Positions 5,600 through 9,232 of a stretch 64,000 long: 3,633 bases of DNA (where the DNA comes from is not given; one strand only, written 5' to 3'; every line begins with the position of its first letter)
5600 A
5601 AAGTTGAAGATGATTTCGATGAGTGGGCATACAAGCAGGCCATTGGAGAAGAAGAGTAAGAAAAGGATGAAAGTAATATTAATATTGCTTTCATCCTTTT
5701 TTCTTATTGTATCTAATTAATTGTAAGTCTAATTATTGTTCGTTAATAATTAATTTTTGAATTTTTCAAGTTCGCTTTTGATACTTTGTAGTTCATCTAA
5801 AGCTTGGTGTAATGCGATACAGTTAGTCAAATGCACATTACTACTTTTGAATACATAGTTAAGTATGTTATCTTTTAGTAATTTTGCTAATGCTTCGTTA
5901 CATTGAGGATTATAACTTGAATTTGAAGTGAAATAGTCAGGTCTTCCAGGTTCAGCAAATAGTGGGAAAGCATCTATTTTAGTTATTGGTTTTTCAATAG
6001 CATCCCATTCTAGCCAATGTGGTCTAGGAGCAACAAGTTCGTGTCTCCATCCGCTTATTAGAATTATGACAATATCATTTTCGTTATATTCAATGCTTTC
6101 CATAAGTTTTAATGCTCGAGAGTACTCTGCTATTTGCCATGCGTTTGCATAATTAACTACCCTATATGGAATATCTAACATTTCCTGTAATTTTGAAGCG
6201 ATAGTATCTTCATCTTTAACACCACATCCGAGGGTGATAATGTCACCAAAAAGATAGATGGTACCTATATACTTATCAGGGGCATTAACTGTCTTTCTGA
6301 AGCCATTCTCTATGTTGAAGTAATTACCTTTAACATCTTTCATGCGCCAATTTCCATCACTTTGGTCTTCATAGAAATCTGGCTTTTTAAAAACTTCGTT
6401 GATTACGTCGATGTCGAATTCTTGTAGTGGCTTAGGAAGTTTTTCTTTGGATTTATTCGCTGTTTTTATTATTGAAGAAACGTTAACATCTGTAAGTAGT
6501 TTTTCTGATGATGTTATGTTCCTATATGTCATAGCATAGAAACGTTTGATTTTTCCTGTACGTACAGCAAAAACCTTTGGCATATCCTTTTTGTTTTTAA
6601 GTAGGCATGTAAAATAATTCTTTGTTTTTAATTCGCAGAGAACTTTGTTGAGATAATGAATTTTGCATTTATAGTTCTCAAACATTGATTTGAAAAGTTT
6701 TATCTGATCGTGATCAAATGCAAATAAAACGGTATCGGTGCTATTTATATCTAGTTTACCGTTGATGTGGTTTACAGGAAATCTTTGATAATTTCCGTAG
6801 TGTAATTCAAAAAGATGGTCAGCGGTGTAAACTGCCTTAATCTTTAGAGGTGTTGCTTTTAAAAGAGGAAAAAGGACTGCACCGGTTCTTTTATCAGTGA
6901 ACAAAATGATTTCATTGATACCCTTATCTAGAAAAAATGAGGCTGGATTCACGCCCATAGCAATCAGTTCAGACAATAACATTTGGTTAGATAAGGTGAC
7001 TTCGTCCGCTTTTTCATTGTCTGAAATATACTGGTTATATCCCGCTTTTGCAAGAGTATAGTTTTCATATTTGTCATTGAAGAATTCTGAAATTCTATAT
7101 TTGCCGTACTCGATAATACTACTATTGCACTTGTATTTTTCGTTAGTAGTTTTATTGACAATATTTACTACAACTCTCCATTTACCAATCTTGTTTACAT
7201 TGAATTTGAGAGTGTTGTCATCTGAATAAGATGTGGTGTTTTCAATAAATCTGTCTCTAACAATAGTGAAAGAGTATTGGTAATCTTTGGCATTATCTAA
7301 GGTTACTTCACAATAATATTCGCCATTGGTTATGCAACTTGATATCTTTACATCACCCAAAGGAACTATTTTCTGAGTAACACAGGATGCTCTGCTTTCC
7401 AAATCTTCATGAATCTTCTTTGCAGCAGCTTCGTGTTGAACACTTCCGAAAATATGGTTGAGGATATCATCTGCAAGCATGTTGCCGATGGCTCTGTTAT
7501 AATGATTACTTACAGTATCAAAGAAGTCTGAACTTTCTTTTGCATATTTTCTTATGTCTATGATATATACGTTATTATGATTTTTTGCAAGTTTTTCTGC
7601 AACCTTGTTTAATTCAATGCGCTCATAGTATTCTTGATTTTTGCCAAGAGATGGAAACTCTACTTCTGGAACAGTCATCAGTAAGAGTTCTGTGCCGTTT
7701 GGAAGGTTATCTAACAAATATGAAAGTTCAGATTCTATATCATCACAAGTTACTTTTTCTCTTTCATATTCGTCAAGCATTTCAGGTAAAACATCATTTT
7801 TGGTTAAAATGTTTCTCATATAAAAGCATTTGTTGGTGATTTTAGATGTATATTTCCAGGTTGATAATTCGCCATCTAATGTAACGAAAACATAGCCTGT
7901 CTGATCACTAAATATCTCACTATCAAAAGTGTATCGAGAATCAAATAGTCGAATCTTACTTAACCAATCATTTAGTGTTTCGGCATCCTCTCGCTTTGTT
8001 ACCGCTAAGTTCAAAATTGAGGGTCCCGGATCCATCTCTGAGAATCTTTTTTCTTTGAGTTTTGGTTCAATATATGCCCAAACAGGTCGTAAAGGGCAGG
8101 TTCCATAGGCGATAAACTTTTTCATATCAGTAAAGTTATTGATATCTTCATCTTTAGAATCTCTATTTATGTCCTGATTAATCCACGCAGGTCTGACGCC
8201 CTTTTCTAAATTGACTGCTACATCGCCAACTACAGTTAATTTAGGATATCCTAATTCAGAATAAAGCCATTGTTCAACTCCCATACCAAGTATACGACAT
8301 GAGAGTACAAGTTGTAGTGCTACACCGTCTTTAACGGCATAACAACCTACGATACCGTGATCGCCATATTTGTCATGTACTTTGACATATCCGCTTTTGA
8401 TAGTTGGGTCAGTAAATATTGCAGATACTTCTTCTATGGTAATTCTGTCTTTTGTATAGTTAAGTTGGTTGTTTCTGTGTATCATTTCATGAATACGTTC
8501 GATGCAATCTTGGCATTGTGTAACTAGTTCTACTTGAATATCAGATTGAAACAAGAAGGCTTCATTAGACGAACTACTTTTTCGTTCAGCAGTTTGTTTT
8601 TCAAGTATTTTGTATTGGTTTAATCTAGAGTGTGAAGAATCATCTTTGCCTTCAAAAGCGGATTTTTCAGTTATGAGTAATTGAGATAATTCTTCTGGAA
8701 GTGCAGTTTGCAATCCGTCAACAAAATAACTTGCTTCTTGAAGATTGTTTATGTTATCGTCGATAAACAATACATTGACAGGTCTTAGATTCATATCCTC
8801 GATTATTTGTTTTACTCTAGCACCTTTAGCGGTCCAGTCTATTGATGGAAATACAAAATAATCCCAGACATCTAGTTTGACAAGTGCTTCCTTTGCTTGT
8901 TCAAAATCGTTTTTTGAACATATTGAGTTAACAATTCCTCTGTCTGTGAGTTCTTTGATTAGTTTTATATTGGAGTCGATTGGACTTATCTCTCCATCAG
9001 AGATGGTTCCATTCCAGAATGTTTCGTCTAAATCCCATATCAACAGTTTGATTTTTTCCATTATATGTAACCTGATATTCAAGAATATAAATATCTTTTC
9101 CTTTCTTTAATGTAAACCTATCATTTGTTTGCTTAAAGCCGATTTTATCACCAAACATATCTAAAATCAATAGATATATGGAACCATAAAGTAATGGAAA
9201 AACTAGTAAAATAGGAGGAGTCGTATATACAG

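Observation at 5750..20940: Accessory glycopolymer-decoration locus built around LicD transferases and an unusual set of carbon-carbon-bond enzymes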

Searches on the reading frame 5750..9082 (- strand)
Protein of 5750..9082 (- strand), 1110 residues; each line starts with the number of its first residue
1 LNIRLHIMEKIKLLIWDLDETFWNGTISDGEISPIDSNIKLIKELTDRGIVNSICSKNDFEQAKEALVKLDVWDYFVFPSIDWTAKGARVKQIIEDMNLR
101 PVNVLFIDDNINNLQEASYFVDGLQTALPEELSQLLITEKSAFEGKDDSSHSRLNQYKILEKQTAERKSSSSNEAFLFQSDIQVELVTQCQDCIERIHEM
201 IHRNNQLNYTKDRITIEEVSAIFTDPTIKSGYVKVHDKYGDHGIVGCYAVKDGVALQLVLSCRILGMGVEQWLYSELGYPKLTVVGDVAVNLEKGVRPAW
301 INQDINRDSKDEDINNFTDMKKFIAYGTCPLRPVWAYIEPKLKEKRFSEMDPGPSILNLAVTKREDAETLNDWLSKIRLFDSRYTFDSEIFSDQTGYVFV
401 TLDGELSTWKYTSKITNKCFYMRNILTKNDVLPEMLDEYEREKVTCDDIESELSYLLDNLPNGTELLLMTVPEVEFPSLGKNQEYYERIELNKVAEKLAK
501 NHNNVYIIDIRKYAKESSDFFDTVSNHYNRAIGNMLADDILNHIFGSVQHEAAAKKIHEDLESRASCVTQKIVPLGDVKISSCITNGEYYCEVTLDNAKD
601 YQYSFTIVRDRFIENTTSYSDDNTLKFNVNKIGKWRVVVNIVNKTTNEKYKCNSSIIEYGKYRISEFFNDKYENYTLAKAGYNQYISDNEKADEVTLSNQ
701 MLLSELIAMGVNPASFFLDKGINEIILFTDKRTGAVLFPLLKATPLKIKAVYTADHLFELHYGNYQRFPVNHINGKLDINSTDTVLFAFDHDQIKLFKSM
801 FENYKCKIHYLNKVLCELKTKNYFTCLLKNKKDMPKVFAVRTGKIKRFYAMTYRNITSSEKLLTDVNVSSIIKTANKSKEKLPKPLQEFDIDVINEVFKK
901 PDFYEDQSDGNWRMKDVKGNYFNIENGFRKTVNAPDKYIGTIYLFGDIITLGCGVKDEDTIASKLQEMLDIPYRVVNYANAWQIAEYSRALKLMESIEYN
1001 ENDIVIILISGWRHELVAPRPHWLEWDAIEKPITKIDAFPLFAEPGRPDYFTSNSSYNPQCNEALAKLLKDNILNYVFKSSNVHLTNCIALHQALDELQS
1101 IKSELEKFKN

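Call 3: search_protein_families(library=pfam, proteins=[window:5750-9082:-], max_evalue=0.01)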
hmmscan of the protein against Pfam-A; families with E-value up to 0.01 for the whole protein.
window:5750-9082:- (1110 aa): 3 families
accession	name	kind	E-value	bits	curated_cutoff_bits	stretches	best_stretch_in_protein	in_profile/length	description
PF00702.32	Hydrolase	-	0.00039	21.3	26.4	1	39-116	104-186/191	haloacid dehalogenase-like hydrolase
PF13419.12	HAD_2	-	0.00065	20.3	23.8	1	23-117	69-168/178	Haloacid dehalogenase-like hydrolase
PF08282.18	Hydrolase_3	-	0.0011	19.2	20.9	1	15-160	2-146/255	haloacid dehalogenase-like hydrolase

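Call 5: search_protein_families(library=ncbifam, proteins=[window:5750-9082:-], max_evalue=0.001)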
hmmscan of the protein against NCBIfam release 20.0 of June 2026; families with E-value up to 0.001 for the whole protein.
window:5750-9082:- (1110 aa): 2 families
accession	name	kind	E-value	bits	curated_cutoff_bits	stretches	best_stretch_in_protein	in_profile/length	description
TIGR01686.1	FkbH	subfamily_domain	3.7e-42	144.6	146.65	1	11-275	3-283/323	FkbH domain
TIGR01681.1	HAD-SF-IIIC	subfamily_domain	1e-09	39.3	35.75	1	12-121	1-132/132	HAD-IIIC family phosphatase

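Call 51: find_homologous_proteins(query=window:5750-9082:-, max_evalue=0.00001)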
Query window:5750-9082:- (1110 aa): 1296 proteins with E <= 0.00001 among 8000 candidates; the best 120 are listed.
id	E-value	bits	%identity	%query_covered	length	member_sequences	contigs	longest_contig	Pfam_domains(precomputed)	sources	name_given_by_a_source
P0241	0.0e+0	1462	100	58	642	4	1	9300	-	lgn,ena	-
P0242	0.0e+0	1294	54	99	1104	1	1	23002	-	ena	-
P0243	0.0e+0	1201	52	99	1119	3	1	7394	-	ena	-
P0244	0.0e+0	1050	47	96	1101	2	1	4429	PF00702.33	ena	-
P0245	0.0e+0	1037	48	96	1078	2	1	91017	PF00702.33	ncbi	-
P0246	0.0e+0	1024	47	96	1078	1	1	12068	PF00702.33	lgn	-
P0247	2.2e-298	1011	46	96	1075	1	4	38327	PF13419.13,PF00702.33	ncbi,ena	-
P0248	7.8e-298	1009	46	96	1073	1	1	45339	PF00702.33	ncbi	-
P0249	9.6e-298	1009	46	96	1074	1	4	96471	PF00702.33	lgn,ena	-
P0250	8.9e-294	996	45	96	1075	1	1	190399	PF00702.33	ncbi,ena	-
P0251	6.7e-286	969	44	96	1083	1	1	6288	PF00702.33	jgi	jgi:FkbH-like protein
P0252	1.4e-285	968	45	96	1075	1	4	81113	PF00702.33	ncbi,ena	-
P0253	2.3e-274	931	43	96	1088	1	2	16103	-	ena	-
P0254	7.6e-265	900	44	96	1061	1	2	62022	-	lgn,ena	-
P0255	3.5e-251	855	42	95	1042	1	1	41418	-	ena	-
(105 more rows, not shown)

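Call 52: find_encoding_contigs(protein=P0242, flank=10000, max_places=1)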
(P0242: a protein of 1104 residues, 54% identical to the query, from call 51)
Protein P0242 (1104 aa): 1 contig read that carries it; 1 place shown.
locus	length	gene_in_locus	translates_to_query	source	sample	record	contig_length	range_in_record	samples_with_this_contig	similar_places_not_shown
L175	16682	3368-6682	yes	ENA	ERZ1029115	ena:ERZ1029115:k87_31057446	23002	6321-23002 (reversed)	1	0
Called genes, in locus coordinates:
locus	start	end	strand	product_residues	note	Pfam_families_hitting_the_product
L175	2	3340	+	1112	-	?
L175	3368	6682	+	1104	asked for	-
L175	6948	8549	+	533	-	PF17966:Muc_B2, PF14200:RicinB_lectin_2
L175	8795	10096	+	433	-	PF01501:Glyco_transf_8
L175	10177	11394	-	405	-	PF01497:Peripla_BP_2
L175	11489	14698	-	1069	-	PF04991:LicD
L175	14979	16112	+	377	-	-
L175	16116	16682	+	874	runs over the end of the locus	PF00535:Glycos_transf_2, PF10111:Glyco_tranf_2_2, PF13641:Glyco_tranf_2_3, PF04464:Glyphos_transf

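Call 53: find_encoding_contigs(protein=P0250, flank=10000, max_places=1)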
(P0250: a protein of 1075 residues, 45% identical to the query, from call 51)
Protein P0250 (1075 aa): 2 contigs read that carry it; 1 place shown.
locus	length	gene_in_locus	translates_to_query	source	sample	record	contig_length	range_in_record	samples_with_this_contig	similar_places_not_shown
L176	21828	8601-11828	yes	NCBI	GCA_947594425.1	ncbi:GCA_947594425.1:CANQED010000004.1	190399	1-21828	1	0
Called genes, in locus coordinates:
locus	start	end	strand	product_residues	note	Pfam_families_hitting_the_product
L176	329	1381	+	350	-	PF14659:Phage_int_SAM_3, PF00589:Phage_integrase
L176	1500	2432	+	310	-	PF14659:Phage_int_SAM_3, PF22022:Phage_int_M (faint), PF00589:Phage_integrase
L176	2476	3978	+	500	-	PF00535:Glycos_transf_2 (weak)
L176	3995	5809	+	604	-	PF17994:Glft2_N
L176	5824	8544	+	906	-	PF12838:Fer4_7, PF13187:Fer4_9 (weak), PF14697:Fer4_21 (faint), PF04432:FrhB_FdhB_C, PF04230:PS_pyruv_trans, PF15711:ILEI (faint)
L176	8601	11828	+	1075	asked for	PF00702:Hydrolase (weak)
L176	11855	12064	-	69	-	-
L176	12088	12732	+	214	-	PF08218:Citrate_ly_lig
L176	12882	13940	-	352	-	PF00072:Response_reg, PF13487:HD_5, PF01966:HD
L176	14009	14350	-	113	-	-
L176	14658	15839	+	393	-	PF17996:CE2_N, PF00657:Lipase_GDSL (weak), PF13472:Lipase_GDSL_2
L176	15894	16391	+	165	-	PF03167:UDG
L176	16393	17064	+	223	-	PF02661:Fic (faint)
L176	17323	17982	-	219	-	PF00156:Pribosyltran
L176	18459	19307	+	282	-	PF02811:PHP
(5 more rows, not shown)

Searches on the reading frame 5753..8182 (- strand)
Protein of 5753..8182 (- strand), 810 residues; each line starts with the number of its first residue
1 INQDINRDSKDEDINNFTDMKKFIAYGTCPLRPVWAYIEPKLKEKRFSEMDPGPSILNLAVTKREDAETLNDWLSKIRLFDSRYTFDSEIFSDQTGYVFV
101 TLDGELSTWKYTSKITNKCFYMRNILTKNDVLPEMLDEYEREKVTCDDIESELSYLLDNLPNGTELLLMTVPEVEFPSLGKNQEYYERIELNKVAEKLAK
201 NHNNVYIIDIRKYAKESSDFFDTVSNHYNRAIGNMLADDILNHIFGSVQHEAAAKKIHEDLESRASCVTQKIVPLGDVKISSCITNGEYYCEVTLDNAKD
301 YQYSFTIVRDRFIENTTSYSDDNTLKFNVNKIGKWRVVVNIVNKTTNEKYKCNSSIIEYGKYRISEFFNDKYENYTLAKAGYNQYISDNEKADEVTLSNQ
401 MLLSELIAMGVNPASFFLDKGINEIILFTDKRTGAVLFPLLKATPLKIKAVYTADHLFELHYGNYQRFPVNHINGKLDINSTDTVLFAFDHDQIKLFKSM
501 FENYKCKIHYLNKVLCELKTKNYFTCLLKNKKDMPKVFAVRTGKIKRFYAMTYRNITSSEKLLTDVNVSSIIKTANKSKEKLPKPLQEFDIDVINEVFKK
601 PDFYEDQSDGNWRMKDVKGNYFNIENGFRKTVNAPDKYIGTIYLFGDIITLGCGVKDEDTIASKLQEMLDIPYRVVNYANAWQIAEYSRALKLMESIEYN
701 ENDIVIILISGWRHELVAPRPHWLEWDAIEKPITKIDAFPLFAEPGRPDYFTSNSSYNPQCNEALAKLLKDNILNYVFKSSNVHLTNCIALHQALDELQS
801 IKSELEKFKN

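Call 32: search_protein_families(library=pfam, proteins=[window:5753-8182:-], max_evalue=5)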
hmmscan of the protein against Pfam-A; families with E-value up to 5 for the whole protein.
window:5753-8182:- (810 aa): 0 families

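Call 76: search_solved_structures(query=window:5753-8182:-, max_evalue=1)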
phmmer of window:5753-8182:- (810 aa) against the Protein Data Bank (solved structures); distinct sequences matched with E-value up to 1: 0.
